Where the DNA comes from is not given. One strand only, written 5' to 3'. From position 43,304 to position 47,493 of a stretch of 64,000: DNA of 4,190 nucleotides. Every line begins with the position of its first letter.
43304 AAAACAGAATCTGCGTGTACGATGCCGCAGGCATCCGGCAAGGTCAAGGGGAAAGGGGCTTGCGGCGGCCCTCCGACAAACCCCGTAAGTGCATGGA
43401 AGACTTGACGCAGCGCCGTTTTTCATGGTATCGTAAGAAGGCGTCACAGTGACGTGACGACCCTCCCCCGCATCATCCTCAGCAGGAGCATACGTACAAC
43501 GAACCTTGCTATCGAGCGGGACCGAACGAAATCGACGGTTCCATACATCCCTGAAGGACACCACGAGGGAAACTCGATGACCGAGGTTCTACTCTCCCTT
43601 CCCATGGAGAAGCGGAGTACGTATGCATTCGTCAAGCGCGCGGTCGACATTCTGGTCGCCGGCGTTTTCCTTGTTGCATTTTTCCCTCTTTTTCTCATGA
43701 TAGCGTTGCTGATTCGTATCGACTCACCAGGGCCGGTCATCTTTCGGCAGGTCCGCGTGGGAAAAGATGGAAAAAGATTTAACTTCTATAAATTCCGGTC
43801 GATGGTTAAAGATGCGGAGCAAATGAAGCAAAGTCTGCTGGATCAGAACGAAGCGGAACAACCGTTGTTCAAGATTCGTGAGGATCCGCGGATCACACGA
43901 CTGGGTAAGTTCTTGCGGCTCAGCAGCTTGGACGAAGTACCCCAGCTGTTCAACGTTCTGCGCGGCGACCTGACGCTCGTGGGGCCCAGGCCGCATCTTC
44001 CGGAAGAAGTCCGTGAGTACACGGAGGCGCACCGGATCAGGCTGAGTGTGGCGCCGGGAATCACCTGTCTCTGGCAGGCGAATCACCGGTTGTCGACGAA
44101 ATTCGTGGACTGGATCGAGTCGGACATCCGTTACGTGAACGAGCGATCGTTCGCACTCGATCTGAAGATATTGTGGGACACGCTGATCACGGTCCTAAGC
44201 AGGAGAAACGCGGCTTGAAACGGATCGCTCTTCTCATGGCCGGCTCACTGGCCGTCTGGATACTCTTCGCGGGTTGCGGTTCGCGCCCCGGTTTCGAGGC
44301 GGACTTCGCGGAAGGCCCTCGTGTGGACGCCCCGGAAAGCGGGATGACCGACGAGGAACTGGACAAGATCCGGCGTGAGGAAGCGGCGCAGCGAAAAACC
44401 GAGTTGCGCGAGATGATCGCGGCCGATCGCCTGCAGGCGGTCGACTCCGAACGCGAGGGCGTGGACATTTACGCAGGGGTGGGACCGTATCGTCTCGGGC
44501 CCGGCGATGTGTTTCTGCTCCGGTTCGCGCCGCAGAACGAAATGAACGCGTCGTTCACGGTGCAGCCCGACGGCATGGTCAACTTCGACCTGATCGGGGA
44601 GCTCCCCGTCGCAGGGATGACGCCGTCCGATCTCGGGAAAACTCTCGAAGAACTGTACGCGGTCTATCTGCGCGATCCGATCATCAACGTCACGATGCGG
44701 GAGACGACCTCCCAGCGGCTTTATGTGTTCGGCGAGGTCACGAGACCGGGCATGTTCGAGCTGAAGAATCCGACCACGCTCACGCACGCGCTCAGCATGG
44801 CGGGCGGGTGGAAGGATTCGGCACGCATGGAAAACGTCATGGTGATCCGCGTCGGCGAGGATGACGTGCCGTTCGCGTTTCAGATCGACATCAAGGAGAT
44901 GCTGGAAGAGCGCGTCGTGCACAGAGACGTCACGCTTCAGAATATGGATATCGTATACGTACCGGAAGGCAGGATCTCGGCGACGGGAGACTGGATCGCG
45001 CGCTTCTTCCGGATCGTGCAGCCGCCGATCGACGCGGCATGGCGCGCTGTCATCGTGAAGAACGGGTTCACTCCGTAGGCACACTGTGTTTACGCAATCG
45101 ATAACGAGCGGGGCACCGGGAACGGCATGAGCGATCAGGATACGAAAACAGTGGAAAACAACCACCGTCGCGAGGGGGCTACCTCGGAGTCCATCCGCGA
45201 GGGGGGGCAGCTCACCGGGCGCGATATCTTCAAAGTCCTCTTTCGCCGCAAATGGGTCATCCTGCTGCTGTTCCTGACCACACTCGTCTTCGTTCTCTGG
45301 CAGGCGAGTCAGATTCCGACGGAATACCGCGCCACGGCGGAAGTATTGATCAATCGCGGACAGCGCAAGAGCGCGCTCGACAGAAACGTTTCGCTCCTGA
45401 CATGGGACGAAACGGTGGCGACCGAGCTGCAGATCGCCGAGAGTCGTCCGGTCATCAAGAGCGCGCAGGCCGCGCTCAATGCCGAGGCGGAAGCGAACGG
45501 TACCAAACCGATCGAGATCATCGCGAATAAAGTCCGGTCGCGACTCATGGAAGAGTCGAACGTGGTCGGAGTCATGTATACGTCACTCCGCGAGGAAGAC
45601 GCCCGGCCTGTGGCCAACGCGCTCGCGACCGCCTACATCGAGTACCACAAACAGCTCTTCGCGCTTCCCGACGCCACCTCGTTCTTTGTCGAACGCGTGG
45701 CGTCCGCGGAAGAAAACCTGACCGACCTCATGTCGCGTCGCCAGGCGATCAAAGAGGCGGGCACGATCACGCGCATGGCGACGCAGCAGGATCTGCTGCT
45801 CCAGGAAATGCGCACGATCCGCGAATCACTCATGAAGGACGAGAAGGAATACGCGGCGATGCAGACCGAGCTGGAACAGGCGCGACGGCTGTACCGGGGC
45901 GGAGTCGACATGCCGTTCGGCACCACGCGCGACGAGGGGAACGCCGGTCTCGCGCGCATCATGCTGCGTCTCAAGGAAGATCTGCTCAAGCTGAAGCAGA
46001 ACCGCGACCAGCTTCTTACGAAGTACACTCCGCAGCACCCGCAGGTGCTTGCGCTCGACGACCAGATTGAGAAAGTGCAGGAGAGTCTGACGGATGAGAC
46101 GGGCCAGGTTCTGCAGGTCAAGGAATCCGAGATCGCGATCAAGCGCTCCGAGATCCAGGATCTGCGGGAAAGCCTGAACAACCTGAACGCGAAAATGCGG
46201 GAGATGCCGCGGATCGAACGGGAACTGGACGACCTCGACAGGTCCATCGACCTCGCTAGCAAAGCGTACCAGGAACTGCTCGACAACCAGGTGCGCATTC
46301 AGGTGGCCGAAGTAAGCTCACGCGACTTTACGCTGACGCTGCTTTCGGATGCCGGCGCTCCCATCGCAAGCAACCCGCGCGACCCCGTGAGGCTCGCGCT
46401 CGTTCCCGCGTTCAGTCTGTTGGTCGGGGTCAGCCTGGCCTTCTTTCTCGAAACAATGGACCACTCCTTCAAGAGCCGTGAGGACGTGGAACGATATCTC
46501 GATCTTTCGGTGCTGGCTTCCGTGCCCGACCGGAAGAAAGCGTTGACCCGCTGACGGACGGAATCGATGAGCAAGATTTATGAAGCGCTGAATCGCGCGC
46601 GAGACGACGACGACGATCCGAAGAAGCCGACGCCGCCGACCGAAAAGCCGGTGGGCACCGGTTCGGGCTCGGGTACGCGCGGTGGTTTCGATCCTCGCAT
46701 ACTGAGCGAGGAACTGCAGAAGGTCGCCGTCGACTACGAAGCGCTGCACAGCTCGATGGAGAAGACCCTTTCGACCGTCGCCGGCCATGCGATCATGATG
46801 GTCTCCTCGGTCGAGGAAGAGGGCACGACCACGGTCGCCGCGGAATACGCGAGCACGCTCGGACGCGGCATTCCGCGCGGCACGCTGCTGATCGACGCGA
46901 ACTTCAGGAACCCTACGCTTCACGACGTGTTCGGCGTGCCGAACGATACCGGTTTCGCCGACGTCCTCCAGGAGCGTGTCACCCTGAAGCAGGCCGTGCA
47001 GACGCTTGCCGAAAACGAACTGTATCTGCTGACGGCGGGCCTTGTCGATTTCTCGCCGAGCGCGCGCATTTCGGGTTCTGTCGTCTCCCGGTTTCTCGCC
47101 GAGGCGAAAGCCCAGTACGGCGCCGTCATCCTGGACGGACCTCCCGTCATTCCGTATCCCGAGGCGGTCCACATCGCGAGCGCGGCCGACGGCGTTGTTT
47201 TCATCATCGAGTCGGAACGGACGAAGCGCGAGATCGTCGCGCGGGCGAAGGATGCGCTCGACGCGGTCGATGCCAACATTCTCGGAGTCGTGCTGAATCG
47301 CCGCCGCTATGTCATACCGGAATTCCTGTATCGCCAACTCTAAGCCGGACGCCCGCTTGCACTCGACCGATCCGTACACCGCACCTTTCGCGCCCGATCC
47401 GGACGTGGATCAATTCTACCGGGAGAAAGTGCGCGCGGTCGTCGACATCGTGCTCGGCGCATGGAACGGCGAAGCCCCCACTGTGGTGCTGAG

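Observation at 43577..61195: Two different initiating phosphoglycosyl transferases in one Wzx/Wzy locus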

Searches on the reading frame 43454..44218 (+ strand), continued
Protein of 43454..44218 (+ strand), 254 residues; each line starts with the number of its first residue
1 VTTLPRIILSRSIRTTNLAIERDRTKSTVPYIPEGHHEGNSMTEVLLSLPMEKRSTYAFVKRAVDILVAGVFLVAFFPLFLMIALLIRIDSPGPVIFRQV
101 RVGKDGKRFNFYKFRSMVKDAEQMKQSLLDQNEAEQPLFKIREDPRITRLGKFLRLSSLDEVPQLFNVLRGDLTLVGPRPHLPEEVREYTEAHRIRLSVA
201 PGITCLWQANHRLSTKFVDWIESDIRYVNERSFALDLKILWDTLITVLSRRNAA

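Call 28: find_encoding_contigs(protein=P0017, flank=10000, max_places=1)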
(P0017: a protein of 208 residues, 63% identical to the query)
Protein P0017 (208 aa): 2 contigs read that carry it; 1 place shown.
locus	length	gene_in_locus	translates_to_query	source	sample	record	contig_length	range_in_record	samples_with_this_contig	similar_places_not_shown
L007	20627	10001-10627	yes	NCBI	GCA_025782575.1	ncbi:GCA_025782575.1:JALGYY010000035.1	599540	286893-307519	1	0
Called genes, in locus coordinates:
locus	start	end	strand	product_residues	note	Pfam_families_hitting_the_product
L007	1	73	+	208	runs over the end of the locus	PF00702:Hydrolase, PF08645:PNK3P (weak), PF13419:HAD_2 (weak), PF13242:Hydrolase_like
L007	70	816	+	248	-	PF11306:DUF3108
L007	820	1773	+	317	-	-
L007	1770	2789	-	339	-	PF01073:3Beta_HSD, PF01370:Epimerase, PF02719:Polysacc_synt_2, PF04321:RmlD_sub_bind, PF07993:NAD_binding_4, PF13460:NAD_binding_10, PF16363:GDP_Man_Dehyd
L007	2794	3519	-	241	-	PF00483:NTP_transferase, PF12804:NTP_transf_3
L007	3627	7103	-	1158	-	PF02574:S-methyl_trans, PF00809:Pterin_bind, PF02607:B12-binding_2, PF02310:B12-binding, PF02965:Met_synt_B12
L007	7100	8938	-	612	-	PF02574:S-methyl_trans, PF02219:MTHFR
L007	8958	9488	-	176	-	PF00908:dTDP_sugar_isom, PF14667:Polysacc_synt_C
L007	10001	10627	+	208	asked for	PF02397:Bac_transf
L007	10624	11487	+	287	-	PF02563:Poly_export, PF10531:SLBB, PF22461:SLBB_2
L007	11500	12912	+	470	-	PF02706:Wzz (weak)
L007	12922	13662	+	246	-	PF06564:CBP_BcsQ (weak)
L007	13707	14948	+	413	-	-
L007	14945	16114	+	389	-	PF01663:Phosphodiest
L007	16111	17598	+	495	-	PF01943:Polysacc_synt, PF13440:Polysacc_synt_3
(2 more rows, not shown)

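Call 29: find_encoding_contigs(protein=P0035, flank=10000, max_places=1)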
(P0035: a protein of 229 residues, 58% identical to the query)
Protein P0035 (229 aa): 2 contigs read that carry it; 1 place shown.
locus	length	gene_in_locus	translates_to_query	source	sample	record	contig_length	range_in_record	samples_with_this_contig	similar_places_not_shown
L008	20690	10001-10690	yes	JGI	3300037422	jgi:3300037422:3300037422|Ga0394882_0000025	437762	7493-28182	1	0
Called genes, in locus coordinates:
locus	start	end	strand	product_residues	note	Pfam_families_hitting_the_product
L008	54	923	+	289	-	PF01075:Glyco_transf_9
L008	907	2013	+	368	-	PF01075:Glyco_transf_9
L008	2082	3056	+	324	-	PF01075:Glyco_transf_9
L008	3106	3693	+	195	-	PF00702:Hydrolase, PF13242:Hydrolase_like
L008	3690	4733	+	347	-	PF00294:PfkB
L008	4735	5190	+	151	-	PF01467:CTP_transf_like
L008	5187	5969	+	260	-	PF00535:Glycos_transf_2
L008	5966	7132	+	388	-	PF13439:Glyco_transf_4, PF13477:Glyco_trans_4_2, PF13579:Glyco_trans_4_4, PF00534:Glycos_transf_1, PF13692:Glyco_trans_1_4, PF13524:Glyco_trans_1_2 (weak)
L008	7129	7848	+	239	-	-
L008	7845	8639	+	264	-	PF11306:DUF3108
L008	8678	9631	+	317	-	-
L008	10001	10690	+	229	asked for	PF02397:Bac_transf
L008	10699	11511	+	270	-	PF02563:Poly_export, PF22461:SLBB_2, PF10531:SLBB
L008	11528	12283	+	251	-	-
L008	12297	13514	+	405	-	-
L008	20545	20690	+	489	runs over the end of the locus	PF13727:CoA_binding_3, PF02397:Bac_transf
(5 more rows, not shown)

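Call 30: find_encoding_contigs(protein=P0059, flank=10000, max_places=1)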
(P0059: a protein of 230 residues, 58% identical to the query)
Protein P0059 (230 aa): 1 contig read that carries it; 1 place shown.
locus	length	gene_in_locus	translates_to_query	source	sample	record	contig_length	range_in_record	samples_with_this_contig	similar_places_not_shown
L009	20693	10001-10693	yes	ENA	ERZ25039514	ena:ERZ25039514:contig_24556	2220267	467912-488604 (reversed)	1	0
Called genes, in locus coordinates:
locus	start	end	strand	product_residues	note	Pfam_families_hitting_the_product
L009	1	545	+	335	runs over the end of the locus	PF01075:Glyco_transf_9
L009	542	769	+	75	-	-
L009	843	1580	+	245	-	PF01075:Glyco_transf_9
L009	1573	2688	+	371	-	PF13439:Glyco_transf_4, PF13579:Glyco_trans_4_4, PF00534:Glycos_transf_1, PF13692:Glyco_trans_1_4, PF13524:Glyco_trans_1_2 (weak)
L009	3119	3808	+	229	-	PF20706:GT4-conflict, PF00534:Glycos_transf_1, PF13692:Glyco_trans_1_4, PF13524:Glyco_trans_1_2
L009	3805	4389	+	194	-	PF01075:Glyco_transf_9 (weak)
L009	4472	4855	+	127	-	PF01075:Glyco_transf_9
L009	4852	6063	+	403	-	PF00534:Glycos_transf_1 (faint), PF13692:Glyco_trans_1_4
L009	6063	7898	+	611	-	PF04932:Wzy_C, PF00702:Hydrolase, PF13419:HAD_2 (weak), PF13242:Hydrolase_like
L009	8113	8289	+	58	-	-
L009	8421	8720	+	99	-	PF11306:DUF3108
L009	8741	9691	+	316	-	-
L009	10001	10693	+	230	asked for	PF02397:Bac_transf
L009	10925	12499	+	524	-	PF13231:PMT_2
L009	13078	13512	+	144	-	PF10531:SLBB, PF22461:SLBB_2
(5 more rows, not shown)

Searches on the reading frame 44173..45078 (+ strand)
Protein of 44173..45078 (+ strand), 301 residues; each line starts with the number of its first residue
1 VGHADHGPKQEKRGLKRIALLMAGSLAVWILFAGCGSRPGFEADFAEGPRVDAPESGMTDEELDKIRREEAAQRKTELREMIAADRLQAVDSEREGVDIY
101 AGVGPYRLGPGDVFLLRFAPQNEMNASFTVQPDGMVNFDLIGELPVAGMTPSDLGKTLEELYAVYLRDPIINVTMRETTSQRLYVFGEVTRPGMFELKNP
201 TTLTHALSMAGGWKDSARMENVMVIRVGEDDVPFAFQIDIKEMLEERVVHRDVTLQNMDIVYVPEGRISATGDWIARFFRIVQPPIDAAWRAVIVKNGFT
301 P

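Call 3: search_protein_families(library=pfam, proteins=[window:44173-45078:+])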
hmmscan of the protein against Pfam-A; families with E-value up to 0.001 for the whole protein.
window:44173-45078:+ (301 aa): 3 families
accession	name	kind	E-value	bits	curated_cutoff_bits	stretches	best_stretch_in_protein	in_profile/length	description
PF02563.21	Poly_export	-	2.5e-17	63.3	28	1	105-175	6-76/77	Polysaccharide biosynthesis/export protein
PF22461.2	SLBB_2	-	2.1e-14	53.8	27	1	181-263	1-79/79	SLBB domain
PF10531.15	SLBB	-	1e-11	44.9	27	1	184-233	3-53/55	SLBB domain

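Call 5: search_protein_families(library=ncbifam, proteins=[window:44173-45078:+])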
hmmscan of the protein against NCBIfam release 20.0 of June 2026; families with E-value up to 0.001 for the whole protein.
window:44173-45078:+ (301 aa): 4 families
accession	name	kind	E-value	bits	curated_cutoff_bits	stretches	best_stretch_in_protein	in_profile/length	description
TIGR03027.2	pepcterm_export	equivalog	2.6e-28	98.8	180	1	106-266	3-167/169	XrtA/PEP-CTERM system exopolysaccharide export protein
TIGR03028.1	EpsE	equivalog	4.6e-21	75.2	262.65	1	106-264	2-160/239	polysaccharide export protein EpsE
NF041843.1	EpsY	equivalog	5.5e-19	68.2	320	1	105-261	52-208/211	exopolysaccharide export protein EpsY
NF011658.0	PRK15078.1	subfamily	4.9e-17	61.7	333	1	127-265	117-251/380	polysaccharide export protein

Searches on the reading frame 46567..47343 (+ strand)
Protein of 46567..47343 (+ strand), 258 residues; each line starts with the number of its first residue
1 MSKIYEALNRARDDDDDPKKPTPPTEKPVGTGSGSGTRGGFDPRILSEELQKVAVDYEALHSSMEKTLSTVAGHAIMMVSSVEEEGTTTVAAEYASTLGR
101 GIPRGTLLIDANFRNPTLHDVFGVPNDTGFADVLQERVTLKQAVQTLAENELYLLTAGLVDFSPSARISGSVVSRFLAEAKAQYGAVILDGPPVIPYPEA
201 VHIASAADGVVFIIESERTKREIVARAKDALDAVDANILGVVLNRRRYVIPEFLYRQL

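Call 3: search_protein_families(library=pfam, proteins=[window:46567-47343:+])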
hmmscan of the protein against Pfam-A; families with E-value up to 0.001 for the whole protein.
window:46567-47343:+ (258 aa): 0 families

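Call 5: search_protein_families(library=ncbifam, proteins=[window:46567-47343:+])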
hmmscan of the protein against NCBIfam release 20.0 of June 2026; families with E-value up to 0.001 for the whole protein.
window:46567-47343:+ (258 aa): 7 families
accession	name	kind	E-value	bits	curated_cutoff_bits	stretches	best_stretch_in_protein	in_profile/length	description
TIGR01007.1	eps_fam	subfamily_domain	1.5e-30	106.3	108.05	1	69-245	13-189/204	polysaccharide biosynthesis tyrosine autokinase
TIGR03018.1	pepcterm_TyrKin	hypoth_equivalog_domain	3.6e-26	91.8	230.65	1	69-244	31-207/207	XrtA-associated tyrosine autokinase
TIGR03029.1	EpsG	equivalog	5.9e-24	84.7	313.8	1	75-244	105-273/274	chain length determinant protein tyrosine kinase EpsG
NF007350.0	PRK09841.1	equivalog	1.4e-18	66.4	1248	1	58-244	516-701/726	tyrosine-protein kinase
TIGR01005.1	eps_transp_fam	subfamily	1.8e-14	52.9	411.7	1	64-245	537-717/754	exopolysaccharide transport protein family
NF008568.0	PRK11519.1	equivalog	2.2e-14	52.6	1068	1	72-244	525-696/720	tyrosine-protein kinase Wzc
TIGR01969.1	minD_arch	subfamily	6.8e-08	32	201.75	1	75-247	2-171/251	cell division ATPase MinD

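Call 71: search_protein_families(library=pfam, proteins=[window:46567-47343:+], max_evalue=5)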
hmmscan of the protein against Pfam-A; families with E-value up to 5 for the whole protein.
window:46567-47343:+ (258 aa): 1 family
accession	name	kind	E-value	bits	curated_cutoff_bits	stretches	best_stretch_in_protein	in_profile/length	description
PF13614.12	AAA_31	-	0.2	12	27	1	169-217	103-150/177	AAA domain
